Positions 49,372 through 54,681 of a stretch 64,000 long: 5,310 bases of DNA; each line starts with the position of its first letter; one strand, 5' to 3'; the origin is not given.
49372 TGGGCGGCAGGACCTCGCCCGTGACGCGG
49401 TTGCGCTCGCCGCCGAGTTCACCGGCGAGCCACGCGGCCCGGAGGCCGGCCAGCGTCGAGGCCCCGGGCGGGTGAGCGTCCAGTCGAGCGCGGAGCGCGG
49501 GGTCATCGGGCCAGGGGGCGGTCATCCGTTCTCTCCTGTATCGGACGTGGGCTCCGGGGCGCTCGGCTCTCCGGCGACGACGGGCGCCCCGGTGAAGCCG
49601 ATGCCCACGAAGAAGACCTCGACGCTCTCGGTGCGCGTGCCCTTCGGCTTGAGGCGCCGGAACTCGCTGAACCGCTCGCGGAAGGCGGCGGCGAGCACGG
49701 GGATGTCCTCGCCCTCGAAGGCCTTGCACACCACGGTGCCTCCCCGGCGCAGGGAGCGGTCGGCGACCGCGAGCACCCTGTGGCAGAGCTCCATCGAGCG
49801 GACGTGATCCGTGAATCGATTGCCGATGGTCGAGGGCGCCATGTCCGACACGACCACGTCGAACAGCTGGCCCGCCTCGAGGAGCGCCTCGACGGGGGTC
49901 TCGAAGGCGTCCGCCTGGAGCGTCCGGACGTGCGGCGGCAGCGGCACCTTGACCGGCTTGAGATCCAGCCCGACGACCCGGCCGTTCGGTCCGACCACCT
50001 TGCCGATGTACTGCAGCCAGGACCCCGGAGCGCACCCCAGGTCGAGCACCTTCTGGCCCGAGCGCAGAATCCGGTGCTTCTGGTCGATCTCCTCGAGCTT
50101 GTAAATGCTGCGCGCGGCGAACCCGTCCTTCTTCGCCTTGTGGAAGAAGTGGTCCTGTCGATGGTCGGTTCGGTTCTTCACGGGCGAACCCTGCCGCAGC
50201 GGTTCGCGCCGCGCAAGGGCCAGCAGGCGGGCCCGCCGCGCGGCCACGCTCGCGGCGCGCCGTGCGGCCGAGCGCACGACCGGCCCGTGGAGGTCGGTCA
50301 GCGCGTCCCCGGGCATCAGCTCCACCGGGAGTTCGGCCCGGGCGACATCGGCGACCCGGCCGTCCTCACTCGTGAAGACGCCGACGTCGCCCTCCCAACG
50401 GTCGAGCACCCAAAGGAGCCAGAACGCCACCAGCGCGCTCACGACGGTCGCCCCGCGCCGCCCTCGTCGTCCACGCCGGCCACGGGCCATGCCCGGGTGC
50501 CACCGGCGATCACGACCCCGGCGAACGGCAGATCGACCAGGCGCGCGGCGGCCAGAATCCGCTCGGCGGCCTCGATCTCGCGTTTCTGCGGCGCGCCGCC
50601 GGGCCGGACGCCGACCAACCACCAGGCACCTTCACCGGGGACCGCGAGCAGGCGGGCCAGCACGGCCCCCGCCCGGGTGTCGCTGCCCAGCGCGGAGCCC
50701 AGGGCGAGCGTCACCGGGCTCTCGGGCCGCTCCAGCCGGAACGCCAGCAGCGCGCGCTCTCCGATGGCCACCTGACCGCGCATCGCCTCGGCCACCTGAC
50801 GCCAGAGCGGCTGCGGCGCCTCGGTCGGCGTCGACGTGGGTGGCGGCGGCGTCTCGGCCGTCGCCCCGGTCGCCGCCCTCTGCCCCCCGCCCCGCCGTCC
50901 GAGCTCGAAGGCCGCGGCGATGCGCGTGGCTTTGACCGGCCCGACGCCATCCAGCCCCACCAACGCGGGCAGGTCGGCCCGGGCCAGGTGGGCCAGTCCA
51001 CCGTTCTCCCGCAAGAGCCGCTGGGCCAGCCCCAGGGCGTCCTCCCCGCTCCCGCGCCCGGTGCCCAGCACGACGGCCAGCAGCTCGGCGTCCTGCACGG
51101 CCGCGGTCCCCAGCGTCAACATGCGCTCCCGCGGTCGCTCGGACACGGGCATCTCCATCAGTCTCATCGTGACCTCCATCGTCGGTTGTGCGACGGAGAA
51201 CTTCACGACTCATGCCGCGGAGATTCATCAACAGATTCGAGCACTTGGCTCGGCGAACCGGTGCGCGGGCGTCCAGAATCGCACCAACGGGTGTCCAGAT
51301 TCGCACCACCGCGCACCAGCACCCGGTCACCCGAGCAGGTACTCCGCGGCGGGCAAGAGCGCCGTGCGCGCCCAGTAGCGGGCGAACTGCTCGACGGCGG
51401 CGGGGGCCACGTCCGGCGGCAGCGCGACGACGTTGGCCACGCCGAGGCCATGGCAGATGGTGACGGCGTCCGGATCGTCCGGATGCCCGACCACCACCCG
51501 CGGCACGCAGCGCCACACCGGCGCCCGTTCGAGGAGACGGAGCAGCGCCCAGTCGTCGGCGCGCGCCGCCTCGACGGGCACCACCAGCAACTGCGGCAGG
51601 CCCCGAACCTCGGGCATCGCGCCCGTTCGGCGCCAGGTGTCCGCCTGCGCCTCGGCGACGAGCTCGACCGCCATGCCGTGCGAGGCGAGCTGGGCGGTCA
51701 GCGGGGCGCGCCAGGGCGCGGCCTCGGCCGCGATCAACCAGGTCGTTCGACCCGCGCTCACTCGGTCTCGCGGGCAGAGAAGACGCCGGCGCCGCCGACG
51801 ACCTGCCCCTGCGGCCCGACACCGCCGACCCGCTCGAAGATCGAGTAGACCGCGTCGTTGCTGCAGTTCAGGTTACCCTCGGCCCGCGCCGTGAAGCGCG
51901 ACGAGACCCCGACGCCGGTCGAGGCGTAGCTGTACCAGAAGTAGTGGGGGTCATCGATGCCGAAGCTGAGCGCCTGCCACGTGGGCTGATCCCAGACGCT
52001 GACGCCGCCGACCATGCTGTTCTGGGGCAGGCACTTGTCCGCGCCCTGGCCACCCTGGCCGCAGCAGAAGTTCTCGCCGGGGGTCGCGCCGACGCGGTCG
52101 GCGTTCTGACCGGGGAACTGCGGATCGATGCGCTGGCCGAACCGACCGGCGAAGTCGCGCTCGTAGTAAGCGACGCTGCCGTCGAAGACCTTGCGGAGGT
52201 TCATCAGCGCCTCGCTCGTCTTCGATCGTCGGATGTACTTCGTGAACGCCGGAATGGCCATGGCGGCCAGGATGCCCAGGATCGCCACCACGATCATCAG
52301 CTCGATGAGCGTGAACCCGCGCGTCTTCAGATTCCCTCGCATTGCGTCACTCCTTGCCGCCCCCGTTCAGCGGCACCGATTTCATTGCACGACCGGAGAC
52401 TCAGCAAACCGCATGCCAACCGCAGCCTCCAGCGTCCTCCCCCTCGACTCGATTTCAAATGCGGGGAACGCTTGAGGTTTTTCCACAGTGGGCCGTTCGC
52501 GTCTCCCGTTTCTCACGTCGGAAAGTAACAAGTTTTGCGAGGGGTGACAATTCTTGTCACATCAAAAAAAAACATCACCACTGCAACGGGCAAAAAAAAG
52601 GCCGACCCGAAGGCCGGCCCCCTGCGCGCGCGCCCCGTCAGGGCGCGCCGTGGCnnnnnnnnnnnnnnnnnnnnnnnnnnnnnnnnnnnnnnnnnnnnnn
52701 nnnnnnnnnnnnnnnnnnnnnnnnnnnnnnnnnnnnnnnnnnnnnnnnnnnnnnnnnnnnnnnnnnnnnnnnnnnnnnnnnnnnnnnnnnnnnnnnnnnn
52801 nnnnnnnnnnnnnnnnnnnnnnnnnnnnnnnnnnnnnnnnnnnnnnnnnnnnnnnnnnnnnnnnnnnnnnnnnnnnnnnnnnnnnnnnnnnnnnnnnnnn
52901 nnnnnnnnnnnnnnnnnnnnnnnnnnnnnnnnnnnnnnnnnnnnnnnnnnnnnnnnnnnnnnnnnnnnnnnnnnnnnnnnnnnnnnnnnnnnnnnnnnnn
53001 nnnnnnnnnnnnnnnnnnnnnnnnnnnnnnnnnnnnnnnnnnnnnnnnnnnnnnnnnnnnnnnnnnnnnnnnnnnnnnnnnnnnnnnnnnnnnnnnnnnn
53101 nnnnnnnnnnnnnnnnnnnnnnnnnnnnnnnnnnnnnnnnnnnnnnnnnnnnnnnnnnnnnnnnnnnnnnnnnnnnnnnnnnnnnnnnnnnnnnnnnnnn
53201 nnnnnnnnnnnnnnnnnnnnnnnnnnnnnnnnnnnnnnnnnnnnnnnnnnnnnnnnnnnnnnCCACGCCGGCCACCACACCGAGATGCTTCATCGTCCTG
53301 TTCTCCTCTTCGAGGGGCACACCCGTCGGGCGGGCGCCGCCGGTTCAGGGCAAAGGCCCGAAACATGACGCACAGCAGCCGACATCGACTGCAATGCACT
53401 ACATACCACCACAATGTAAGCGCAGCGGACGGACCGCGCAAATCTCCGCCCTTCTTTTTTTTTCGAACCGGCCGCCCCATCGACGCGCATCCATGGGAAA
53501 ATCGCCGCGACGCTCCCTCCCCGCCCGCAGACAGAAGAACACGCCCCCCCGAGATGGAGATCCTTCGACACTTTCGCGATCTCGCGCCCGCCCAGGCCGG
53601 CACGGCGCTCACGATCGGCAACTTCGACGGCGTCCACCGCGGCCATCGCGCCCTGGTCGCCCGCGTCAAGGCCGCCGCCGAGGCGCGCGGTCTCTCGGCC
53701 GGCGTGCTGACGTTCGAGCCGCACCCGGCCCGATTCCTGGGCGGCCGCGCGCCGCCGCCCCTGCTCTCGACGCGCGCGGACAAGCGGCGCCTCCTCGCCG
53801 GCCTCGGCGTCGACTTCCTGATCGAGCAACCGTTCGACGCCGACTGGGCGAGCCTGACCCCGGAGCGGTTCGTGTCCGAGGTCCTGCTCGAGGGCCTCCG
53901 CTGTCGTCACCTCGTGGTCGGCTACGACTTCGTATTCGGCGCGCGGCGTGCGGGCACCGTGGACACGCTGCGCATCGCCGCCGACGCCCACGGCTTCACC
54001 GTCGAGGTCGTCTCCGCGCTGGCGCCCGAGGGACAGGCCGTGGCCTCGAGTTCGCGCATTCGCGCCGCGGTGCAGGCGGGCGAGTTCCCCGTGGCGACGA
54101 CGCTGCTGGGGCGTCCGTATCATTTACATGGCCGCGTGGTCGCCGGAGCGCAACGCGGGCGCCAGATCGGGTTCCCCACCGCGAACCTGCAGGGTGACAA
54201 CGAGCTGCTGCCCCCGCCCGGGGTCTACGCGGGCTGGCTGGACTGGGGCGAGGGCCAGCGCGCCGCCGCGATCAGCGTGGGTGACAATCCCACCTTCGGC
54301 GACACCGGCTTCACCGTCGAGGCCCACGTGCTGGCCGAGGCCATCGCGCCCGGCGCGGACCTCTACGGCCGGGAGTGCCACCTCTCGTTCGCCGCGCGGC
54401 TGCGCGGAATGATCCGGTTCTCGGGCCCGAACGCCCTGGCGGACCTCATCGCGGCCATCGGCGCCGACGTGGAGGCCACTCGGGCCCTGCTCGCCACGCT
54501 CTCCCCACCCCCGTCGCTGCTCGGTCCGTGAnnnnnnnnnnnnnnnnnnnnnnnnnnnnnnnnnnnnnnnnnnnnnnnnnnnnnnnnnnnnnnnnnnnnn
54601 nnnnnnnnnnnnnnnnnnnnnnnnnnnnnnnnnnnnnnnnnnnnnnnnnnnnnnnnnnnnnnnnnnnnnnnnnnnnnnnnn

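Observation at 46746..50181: Unusual rlmE operon: rlmE, then a UDP-sugar pyrophosphorylase (UDPGP), then a BY-kinase-like ATPase with Walker-A Lys->Arg and no Tyr tail, then a Cys-rich lipoprotein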

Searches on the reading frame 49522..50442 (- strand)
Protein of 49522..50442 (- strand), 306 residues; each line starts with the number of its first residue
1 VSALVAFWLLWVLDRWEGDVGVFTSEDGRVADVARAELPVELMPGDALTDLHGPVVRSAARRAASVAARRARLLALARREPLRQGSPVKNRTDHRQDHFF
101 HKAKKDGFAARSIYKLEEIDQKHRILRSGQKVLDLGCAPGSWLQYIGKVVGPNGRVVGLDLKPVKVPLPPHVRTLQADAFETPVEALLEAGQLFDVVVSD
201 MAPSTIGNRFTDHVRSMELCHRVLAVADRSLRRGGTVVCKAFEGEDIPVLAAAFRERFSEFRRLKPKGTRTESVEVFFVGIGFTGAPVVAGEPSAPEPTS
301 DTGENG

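Call 19: search_protein_families(library=pfam, proteins=[window:49522-50442:-], max_evalue=10)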
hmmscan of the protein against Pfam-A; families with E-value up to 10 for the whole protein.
window:49522-50442:- (306 aa): 12 families
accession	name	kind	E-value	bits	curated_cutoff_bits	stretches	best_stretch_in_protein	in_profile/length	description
PF01728.25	FtsJ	-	4.5e-47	160.8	24.1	1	109-283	2-181/181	FtsJ-like methyltransferase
PF13847.12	Methyltransf_31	-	1e-07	32.2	27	1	127-225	2-102/145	Methyltransferase domain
PF13649.12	Methyltransf_25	-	2.7e-06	28.4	27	1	132-224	1-93/97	Methyltransferase domain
PF13489.12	Methyltransf_23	-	2.8e-05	24.3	27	1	123-199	14-87/164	Methyltransferase domain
PF11213.13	DUF3006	-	0.00016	22.2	32.3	1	12-53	2-43/67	Protein of unknown function (DUF3006)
PF01209.24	Ubie_methyltran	-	0.00026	20.9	20.1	1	124-257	43-169/233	ubiE/COQ5 methyltransferase family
PF08241.18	Methyltransf_11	-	0.0003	21.8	21.2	1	133-224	1-87/95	Methyltransferase domain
PF08242.18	Methyltransf_12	-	0.001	20.2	30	1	133-199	1-71/98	Methyltransferase domain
PF07021.18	MetW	-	0.017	15.2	21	1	123-178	8-63/193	Methionine biosynthesis protein MetW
PF01269.23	Fibrillarin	-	0.026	14.1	27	1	124-163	67-106/227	Fibrillarin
PF01189.24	Methyltr_RsmB-F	-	0.03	14.4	27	1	128-163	8-43/199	16S rRNA methyltransferase RsmB/F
PF01135.25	PCMT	-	0.22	11.7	20.3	1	126-161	71-106/210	Protein-L-isoaspartate(D-aspartate) O-methyltransferase (PCMT)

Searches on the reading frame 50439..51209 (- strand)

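Call 8: search_protein_families(library=pfam, proteins=[window:50439-51209:-], max_evalue=0.001)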
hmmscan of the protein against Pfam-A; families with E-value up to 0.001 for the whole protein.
window:50439-51209:- (256 aa): 1 family
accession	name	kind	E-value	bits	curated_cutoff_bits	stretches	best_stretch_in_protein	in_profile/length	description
PF20582.4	UPF0758_N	-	3.2e-21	75.6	27.1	1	19-94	3-76/77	UPF0758 N-terminal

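Call 80: search_protein_families(library=padloc, proteins=[window:50439-51206:-], max_evalue=0.001)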
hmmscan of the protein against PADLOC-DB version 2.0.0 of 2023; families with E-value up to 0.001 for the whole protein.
window:50439-51206:- (255 aa): 0 families

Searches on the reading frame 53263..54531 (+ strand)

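Call 55: search_protein_families(library=pfam, proteins=[window:53263-54531:+], max_evalue=0.001)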
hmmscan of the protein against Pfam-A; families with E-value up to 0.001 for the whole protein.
window:53263-54531:+ (422 aa): 2 families
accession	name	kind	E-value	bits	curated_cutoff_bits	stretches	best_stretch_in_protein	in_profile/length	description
PF06574.18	FAD_syn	-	4.9e-47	160.1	27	1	110-263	4-157/158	FAD synthetase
PF01687.23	Flavokinase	-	1.1e-31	110.1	19.6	1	282-410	1-124/124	Riboflavin kinase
